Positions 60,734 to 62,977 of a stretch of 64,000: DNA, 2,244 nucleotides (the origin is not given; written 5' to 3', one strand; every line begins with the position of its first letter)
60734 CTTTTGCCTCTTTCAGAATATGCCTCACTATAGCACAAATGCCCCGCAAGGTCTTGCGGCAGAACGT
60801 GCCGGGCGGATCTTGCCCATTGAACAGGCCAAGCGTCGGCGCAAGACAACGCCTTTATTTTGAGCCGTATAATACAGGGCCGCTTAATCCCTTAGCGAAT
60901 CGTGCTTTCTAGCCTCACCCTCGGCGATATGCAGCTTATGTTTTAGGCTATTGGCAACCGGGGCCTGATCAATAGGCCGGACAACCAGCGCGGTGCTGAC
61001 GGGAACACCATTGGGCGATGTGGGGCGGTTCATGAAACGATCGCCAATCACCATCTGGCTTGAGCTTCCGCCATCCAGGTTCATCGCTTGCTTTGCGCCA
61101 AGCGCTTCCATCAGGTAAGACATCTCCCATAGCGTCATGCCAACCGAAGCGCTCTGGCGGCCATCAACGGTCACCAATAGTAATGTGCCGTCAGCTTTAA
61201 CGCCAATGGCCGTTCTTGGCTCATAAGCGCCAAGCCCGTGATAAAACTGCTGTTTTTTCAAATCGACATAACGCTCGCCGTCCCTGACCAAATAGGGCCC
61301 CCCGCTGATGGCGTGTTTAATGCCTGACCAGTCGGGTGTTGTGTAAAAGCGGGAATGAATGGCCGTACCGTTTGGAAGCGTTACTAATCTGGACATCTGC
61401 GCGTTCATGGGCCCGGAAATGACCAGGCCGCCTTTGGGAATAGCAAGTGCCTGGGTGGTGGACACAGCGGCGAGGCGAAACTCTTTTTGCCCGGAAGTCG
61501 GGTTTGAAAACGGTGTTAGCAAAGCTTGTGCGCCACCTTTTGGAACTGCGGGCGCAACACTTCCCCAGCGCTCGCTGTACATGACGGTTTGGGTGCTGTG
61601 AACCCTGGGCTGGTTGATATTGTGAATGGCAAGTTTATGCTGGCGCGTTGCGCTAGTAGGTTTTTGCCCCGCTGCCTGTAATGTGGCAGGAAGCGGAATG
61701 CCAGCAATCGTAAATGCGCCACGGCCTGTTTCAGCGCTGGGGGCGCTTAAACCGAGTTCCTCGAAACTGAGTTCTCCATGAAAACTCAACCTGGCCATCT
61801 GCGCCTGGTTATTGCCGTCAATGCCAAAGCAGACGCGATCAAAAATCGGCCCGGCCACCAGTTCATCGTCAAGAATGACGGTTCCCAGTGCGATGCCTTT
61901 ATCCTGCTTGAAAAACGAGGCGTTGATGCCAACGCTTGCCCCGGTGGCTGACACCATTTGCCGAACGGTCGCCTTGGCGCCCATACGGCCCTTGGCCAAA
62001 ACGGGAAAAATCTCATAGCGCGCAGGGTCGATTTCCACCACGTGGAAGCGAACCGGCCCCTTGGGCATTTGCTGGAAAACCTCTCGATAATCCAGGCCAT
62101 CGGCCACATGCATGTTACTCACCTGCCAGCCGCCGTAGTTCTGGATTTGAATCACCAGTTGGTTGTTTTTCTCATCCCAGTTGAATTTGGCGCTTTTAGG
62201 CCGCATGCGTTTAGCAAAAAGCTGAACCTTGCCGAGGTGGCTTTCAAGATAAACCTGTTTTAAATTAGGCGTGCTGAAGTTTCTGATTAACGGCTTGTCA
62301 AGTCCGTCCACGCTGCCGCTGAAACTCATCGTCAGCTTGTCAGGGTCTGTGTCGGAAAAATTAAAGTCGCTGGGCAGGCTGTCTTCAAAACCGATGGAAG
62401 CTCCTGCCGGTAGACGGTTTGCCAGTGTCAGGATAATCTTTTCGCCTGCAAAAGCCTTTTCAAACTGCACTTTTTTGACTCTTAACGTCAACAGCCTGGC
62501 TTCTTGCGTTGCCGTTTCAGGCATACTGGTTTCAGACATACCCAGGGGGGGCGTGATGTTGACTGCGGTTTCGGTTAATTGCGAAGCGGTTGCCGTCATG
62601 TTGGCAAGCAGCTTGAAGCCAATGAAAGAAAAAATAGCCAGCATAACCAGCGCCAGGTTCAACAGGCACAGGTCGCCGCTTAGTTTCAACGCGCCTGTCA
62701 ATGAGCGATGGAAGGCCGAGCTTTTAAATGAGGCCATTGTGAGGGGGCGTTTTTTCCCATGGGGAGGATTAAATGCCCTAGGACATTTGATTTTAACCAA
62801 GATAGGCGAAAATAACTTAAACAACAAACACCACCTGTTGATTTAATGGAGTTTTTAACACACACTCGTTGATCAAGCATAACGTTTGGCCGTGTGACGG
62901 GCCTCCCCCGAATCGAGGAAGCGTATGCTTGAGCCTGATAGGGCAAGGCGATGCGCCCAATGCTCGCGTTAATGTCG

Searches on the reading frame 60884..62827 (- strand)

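Call 58: search_protein_families(library=pfam, proteins=[window:60884-62827:-], max_evalue=0.001)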
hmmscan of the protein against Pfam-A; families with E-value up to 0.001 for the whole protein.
window:60884-62827:- (647 aa): 1 family
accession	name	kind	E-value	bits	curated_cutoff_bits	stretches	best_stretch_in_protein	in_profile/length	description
PF09992.14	NAGPA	-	3.2e-39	135.3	25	1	463-616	23-168/169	Phosphodiester glycosidase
